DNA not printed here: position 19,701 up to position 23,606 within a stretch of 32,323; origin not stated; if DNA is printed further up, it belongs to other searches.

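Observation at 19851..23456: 1201-aa monohaem, membrane-anchored alpha-repeat protein translationally coupled to sdhB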

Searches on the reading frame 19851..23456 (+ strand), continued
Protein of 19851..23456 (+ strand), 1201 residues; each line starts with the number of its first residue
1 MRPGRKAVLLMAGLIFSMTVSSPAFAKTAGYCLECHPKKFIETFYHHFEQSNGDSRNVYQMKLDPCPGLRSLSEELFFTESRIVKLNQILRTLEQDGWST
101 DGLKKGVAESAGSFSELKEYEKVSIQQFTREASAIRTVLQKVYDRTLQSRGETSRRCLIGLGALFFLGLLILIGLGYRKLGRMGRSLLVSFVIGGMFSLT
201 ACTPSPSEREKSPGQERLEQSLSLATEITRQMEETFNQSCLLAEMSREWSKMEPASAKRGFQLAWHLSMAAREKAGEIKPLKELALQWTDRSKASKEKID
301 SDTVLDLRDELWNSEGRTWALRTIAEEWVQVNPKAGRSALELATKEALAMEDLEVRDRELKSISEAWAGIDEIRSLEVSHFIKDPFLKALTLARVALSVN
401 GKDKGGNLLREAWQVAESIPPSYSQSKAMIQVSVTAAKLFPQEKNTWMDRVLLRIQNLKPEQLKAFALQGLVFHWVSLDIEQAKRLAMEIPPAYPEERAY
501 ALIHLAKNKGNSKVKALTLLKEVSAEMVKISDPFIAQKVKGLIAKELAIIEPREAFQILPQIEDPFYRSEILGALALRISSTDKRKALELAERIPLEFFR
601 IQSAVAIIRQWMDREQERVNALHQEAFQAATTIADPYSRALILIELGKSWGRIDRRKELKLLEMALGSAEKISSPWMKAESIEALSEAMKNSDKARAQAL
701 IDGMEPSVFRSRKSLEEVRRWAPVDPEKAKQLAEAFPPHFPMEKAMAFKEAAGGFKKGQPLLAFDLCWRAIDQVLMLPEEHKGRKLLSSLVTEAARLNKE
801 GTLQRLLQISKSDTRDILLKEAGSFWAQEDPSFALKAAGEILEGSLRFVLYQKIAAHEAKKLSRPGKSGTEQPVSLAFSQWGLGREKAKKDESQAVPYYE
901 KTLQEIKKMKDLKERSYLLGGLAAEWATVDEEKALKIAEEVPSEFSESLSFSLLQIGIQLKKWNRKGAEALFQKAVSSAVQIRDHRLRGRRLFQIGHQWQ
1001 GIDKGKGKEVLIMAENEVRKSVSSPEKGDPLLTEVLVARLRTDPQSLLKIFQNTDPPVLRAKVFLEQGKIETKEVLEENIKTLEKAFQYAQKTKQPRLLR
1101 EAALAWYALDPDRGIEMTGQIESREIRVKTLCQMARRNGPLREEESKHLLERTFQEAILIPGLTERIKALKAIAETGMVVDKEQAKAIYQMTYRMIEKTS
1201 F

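Call 43: find_encoding_contigs(protein=P0116, flank=10000, max_places=2)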
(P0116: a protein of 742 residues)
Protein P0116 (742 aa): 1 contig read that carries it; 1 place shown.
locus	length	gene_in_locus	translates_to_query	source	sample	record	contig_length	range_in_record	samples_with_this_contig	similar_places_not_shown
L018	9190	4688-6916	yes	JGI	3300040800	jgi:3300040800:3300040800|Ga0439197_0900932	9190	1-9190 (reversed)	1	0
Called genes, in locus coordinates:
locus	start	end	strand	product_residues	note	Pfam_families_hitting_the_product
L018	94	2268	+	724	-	PF04879:Molybdop_Fe4S4 (weak), PF00384:Molybdopterin, PF01568:Molydop_binding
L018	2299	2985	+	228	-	PF12838:Fer4_7 (faint), PF13237:Fer4_10 (faint), PF13534:Fer4_17 (faint), PF13183:Fer4_8 (faint), PF13247:Fer4_11, PF00037:Fer4 (weak), PF12797:Fer4_2 (weak), PF12837:Fer4_6, +1 more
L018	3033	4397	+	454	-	PF03916:NrfD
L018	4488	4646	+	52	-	-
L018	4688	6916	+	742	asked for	-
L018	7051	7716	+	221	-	PF02665:Nitrate_red_gam (faint)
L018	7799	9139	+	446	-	PF13237:Fer4_10 (faint), PF13183:Fer4_8, PF13534:Fer4_17, PF02754:CCG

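Call 44: find_encoding_contigs(protein=P0126, flank=10000, max_places=2)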
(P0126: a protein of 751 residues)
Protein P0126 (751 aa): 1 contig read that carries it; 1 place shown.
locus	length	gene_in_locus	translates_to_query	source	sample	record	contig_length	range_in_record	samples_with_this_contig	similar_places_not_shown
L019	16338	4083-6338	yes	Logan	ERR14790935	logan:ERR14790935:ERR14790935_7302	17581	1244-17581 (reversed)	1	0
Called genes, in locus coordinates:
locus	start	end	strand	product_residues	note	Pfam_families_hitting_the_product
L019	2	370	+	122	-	?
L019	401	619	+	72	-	PF08679:DsrD (weak)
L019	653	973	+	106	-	PF04358:DsrC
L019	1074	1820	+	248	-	PF02665:Nitrate_red_gam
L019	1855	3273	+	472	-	PF13237:Fer4_10 (faint), PF13183:Fer4_8, PF13534:Fer4_17, PF02754:CCG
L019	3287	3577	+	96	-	-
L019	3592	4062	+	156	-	PF00355:Rieske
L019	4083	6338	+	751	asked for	-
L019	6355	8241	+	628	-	PF13187:Fer4_9 (faint), PF13237:Fer4_10 (faint), PF14691:Fer4_20, PF01266:DAO (weak), PF07992:Pyr_redox_2, PF13450:NAD_binding_8, PF12838:Fer4_7, PF00037:Fer4, +7 more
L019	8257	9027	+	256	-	PF00033:Cytochrome_B, PF13631:Cytochrom_B_N_2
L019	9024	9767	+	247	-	-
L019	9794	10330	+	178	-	PF00355:Rieske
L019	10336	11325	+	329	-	PF00034:Cytochrom_C, PF13442:Cytochrome_CBB3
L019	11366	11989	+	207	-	-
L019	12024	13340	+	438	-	PF13183:Fer4_8, PF13534:Fer4_17 (weak), PF02754:CCG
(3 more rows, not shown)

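Call 47: search_protein_families(library=pfam, alignment_id=A2, max_evalue=1)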
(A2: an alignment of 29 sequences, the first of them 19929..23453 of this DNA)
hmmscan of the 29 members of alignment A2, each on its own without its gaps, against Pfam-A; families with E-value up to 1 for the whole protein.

A. member 1, window:19929-23453:+ (1175 aa): 2 families
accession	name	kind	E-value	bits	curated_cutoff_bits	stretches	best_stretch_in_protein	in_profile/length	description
PF18502.6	Mrpl_C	-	0.046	14.4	25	1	864-914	26-76/111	54S ribosomal protein L8 C-terminal domain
PF09925.14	DUF2157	-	0.14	12.3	32.4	1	117-175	22-82/146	Predicted membrane protein (DUF2157)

B. families by the number of members that match (of 29 scanned): 49 families (the first 25 are shown)
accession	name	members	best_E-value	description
PF10410.14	DnaB_bind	9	3.1e-05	DnaB-helicase binding domain of primase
PF09925.14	DUF2157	7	0.029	Predicted membrane protein (DUF2157)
PF06287.16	DUF1039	3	0.14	Protein of unknown function (DUF1039)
PF03729.18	DUF308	3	0.19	Short repeat of unknown function (DUF308)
PF13424.12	TPR_12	2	0.0021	Tetratricopeptide repeat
PF13838.12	Clathrin_H_link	2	0.011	Clathrin-H-link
PF22360.1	SbsC_spectrin-like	2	0.017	SbsC,spectrin-like repeat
PF22022.2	Phage_int_M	2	0.026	Phage integrase central domain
PF20134.4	DUF6524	2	0.034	Family of unknown function (DUF6524)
PF16679.11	CDT1_C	2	0.041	DNA replication factor Cdt1 C-terminal domain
PF06202.20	GDE_C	2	0.047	Amylo-alpha-1,6-glucosidase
PF13567.11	DUF4131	2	0.054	Domain of unknown function (DUF4131)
PF00613.26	PI3Ka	2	0.064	Phosphoinositide 3-kinase family, accessory domain (PIK domain)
PF20812.2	PM2_P3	2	0.076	Bacteriophage PM2, Viral membrane protein P3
PF19286.4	ZSWIM1-3_C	2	0.099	Zinc finger SWIM domain-containing protein 1/3, C-terminal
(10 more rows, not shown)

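Call 52: find_encoding_contigs(protein=P0208, flank=10000, max_places=2)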
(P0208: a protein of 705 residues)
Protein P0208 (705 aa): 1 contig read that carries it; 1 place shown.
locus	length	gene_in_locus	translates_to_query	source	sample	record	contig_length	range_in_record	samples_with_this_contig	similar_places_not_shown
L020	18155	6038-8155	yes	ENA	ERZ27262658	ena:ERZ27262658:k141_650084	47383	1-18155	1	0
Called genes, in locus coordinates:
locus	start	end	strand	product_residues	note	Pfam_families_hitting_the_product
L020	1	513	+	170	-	?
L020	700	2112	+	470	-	PF01656:CbiA, PF13500:AAA_26, PF07685:GATase_3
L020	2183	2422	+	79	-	PF08679:DsrD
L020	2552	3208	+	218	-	PF14559:TPR_19 (weak), PF13432:TPR_16, PF13424:TPR_12 (weak), PF14559:TPR_19 (weak), PF13424:TPR_12 (weak), PF13432:TPR_16 (weak), PF13424:TPR_12 (weak), PF13432:TPR_16, +16 more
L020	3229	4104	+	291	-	-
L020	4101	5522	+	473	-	PF13183:Fer4_8 (weak), PF02754:CCG (weak)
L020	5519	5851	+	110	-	-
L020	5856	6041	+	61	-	-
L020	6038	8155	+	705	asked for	-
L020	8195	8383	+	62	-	PF12838:Fer4_7 (faint), PF14697:Fer4_21 (faint), PF25160:LdpA_Fe-S-bd (faint), PF12837:Fer4_6 (weak), PF13237:Fer4_10, PF00037:Fer4, PF13187:Fer4_9 (weak), PF00037:Fer4 (weak), +2 more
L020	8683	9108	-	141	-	PF02085:Cytochrom_CIII, PF14522:Cytochrome_C7 (faint)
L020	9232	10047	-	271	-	PF01503:PRA-PH (faint), PF03819:MazG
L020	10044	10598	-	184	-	PF02674:Colicin_V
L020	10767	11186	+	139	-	PF01894:YjbQ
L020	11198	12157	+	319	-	PF02562:PhoH, PF13245:AAA_19 (weak), PF13604:AAA_30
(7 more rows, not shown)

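Call 53: find_encoding_contigs(protein=P0137, flank=10000, max_places=2)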
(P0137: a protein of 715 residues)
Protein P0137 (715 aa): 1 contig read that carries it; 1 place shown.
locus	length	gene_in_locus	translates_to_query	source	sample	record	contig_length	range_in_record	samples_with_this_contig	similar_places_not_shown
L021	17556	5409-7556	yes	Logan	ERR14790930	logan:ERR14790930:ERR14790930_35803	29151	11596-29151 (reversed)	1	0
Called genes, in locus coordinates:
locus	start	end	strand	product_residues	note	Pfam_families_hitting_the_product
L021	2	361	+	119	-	?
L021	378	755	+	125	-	-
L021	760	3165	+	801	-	PF04879:Molybdop_Fe4S4, PF00384:Molybdopterin, PF01568:Molydop_binding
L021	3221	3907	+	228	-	PF12838:Fer4_7 (faint), PF13237:Fer4_10 (faint), PF13534:Fer4_17 (faint), PF13183:Fer4_8 (faint), PF13247:Fer4_11, PF00037:Fer4 (weak), PF12797:Fer4_2 (weak), PF12837:Fer4_6 (weak), +1 more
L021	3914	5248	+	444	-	PF03916:NrfD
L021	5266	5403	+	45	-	-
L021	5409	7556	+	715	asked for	-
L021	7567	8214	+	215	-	-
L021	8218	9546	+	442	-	PF12800:Fer4_4 (faint), PF12838:Fer4_7 (weak), PF13183:Fer4_8, PF13237:Fer4_10 (faint), PF13534:Fer4_17, PF02754:CCG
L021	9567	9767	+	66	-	PF12797:Fer4_2 (weak), PF12837:Fer4_6 (weak), PF13237:Fer4_10 (weak), PF00037:Fer4 (weak), PF14697:Fer4_21 (weak), PF12838:Fer4_7, PF13187:Fer4_9, PF00037:Fer4 (weak), +1 more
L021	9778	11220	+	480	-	PF01656:CbiA, PF13500:AAA_26, PF07685:GATase_3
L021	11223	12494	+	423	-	PF05201:GlutR_N, PF01488:Shikimate_DH, PF00745:GlutR_dimer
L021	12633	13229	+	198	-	-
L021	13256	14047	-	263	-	PF03781:FGE-sulfatase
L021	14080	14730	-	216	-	PF00072:Response_reg, PF00196:GerE, PF08281:Sigma70_r4_2 (weak)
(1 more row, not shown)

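Call 54: find_encoding_contigs(protein=P0195, flank=10000, max_places=2)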
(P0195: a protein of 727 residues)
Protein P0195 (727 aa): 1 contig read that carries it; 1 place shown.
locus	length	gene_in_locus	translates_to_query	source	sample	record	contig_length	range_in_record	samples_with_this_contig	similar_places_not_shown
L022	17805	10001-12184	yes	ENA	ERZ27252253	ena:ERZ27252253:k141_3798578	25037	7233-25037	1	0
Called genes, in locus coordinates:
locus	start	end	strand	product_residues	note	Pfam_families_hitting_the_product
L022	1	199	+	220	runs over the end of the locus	-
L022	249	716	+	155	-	PF13404:HTH_AsnC-type, PF13412:HTH_24, PF22451:NirdL-like_HTH, PF17805:AsnC_trans_reg2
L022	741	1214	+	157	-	PF22451:NirdL-like_HTH, PF17805:AsnC_trans_reg2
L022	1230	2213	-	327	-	PF03781:FGE-sulfatase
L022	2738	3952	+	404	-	PF03460:NIR_SIR_ferr, PF01077:NIR_SIR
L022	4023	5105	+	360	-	PF03460:NIR_SIR_ferr, PF01077:NIR_SIR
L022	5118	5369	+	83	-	-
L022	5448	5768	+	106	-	PF04358:DsrC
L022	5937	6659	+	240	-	PF02665:Nitrate_red_gam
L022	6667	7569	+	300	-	PF12838:Fer4_7 (faint), PF13187:Fer4_9 (faint), PF00037:Fer4 (faint), PF12797:Fer4_2 (faint), PF13183:Fer4_8, PF13237:Fer4_10 (faint), PF13484:Fer4_16 (faint), PF13534:Fer4_17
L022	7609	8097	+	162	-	PF02754:CCG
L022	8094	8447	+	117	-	-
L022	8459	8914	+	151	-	PF00355:Rieske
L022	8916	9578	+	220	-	PF00033:Cytochrome_B, PF13631:Cytochrom_B_N_2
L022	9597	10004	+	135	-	PF00032:Cytochrom_B_C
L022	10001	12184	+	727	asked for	-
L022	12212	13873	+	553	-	PF03486:HI0933_like (faint), PF07992:Pyr_redox_2, PF13738:Pyr_redox_3, PF00070:Pyr_redox, PF02852:Pyr_redox_dim, PF00581:Rhodanese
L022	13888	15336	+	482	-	PF01656:CbiA, PF13500:AAA_26, PF07685:GATase_3, PF01174:SNO (weak)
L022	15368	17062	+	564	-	PF14691:Fer4_20, PF01946:Thi4 (weak), PF00890:FAD_binding_2 (weak), PF01266:DAO, PF03486:HI0933_like (weak), PF07992:Pyr_redox_2, PF12831:FAD_oxidored (weak), PF13450:NAD_binding_8, +5 more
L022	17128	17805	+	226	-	?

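Call 60: search_protein_families(library=pfam, proteins=[P0116, P0124, P0126, P0133, P0137, P0141, P0147, P0155, P0195, P0208], max_evalue=0.1)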
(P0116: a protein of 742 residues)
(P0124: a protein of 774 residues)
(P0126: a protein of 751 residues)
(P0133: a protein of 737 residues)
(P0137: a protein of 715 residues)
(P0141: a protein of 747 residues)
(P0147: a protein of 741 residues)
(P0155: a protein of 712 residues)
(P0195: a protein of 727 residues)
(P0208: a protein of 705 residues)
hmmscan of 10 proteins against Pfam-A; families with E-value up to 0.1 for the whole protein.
P0116 (742 aa): 1 family
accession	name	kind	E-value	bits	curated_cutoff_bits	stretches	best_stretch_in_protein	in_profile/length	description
PF03631.20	Virul_fac_BrkB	-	0.026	14.6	33.7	1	93-192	66-165/259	Virulence factor BrkB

P0124 (774 aa): 0 families

P0126 (751 aa): 0 families

P0133 (737 aa): 1 family
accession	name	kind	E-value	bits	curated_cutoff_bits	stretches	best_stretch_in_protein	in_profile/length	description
PF24885.1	TPR_NPHP3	-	0.049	13.4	100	1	384-458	65-140/239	Nephrocystin-3 TPR domain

P0137 (715 aa): 2 families
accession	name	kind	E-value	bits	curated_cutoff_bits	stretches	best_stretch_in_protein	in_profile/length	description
PF21346.3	PcRGLX_3rd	-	0.0089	15.8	23.8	1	422-492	173-243/411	PcRGLX-like protein C-terminal alpha/alpha toroid domain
PF07037.17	YfeC-like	-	0.031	15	22.9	0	423-478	46-100/122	Transcription regulator YfeC-like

P0141 (747 aa): 2 families
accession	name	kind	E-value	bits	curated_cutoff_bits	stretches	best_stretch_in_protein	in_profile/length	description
PF24445.1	DUF7564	-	0.063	14.1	32.2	0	51-65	19-32/76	Family of unknown function (DUF7564)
PF11862.13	DUF3382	-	0.072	13.8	28.9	0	182-233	9-60/97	Domain of unknown function (DUF3382)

P0147 (741 aa): 0 families

P0155 (712 aa): 1 family
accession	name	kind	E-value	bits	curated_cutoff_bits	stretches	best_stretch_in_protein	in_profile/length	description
PF13428.12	TPR_14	-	0.09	14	23.5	1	581-613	4-36/44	Tetratricopeptide repeat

P0195 (727 aa): 2 families
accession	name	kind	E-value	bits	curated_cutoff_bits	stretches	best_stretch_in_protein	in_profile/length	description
PF18218.6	Spa1_C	-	0.0005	20.9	26.4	1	489-553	34-98/99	Lantibiotic immunity protein Spa1 C-terminal domain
PF25243.1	WAV3_C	-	0.0059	16.9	39.1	0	593-614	20-41/76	E3 ubiquitin-protein ligase WAV3-like, C-terminal domain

P0208 (705 aa): 0 families

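Call 65: find_related_loci(query=A4, collection=metagenome_contigs, flank=10000)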
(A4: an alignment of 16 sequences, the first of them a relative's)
Query A4 (715 aa) in metagenome_contigs; peptide patterns used: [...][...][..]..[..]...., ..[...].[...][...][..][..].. (x = any residue, [..] = any of these).
124 stretches matched a pattern; 49 encode a relative of the query (tblastn E <= 1e-3); 49 distinct loci.
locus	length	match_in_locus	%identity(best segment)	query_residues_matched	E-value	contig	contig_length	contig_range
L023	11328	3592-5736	81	1-715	0e+0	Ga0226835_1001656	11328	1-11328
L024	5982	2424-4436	47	35-715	4e-175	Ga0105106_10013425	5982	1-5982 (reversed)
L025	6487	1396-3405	46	48-715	9e-174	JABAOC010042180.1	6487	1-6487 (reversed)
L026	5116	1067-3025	48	7-715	5e-171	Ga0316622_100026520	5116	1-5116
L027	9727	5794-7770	45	47-715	2e-165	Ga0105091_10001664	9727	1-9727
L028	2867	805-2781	44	47-715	9e-176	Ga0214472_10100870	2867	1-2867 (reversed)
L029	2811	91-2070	46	46-715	3e-169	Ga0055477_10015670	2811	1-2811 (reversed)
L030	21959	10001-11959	45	47-715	4e-155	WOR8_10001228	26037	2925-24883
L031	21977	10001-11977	44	47-715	3e-154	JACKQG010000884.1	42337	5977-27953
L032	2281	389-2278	44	48-688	1e-163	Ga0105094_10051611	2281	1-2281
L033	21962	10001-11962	45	50-715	4e-152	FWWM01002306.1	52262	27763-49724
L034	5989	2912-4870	44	47-715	6e-152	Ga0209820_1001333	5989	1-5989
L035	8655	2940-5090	40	1-715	2e-147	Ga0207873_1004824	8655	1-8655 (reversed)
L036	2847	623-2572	44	58-715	7e-154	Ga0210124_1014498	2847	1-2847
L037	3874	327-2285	42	47-715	1e-147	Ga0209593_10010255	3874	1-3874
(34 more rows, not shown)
